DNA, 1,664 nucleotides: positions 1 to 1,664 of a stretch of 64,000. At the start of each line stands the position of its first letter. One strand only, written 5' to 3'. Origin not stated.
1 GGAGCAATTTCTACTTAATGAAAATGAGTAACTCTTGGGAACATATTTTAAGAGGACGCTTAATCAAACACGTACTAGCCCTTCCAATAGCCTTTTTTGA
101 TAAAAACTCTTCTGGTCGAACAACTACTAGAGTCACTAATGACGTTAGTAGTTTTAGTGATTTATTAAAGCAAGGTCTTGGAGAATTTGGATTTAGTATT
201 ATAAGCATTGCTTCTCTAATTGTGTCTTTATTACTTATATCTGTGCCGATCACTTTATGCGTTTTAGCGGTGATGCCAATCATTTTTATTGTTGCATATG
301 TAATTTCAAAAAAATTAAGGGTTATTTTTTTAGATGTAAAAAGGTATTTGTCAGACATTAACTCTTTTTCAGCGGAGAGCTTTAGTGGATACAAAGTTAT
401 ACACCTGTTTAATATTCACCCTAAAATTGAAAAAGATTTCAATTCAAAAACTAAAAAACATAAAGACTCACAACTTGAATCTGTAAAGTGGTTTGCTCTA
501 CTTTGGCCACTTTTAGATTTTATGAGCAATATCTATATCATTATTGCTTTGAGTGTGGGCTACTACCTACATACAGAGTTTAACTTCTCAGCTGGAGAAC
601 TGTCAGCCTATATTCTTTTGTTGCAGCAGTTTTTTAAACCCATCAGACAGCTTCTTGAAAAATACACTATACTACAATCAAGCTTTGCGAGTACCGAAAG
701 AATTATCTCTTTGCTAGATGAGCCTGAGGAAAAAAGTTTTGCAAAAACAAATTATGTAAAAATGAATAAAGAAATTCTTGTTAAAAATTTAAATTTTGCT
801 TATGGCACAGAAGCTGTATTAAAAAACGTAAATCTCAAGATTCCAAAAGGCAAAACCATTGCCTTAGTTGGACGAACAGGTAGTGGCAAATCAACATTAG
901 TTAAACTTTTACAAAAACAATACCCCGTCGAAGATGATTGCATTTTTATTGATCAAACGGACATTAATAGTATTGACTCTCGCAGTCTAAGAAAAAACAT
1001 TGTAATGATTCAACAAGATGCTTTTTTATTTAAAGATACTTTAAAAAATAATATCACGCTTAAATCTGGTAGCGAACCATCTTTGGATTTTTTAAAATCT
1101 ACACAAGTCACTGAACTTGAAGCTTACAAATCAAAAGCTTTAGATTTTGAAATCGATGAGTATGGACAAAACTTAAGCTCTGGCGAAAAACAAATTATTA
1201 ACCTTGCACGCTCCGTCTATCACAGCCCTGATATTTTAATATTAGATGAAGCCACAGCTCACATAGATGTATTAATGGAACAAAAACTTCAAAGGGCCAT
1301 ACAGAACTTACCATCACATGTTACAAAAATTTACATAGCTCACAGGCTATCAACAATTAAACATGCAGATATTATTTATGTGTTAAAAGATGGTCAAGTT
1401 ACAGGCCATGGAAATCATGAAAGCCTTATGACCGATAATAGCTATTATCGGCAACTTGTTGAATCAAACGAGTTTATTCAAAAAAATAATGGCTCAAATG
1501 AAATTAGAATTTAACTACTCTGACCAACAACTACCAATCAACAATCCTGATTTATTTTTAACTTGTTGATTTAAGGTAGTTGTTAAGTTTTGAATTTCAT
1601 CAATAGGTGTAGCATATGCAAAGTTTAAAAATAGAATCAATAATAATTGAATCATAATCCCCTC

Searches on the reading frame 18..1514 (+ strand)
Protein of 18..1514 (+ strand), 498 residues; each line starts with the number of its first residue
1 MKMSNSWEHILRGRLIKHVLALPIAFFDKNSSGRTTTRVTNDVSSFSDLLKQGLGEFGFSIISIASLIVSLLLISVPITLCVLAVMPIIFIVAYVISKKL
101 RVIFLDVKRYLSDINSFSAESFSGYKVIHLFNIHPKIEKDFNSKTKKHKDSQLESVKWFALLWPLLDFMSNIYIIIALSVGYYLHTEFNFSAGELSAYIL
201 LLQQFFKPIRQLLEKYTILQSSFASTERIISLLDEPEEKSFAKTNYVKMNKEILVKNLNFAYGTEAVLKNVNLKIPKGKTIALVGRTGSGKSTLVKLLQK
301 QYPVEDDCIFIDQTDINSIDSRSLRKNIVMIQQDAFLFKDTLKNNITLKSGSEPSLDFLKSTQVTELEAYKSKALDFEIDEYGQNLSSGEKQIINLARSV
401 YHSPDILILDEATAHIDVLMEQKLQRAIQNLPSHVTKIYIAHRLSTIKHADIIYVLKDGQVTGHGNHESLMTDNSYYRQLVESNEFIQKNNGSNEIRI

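Call 49: find_encoding_contigs(protein=window:18-1514:+, flank=10000, max_places=10)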
Protein window:18-1514:+ (498 aa): no gene with exactly this product is on record in the collection.
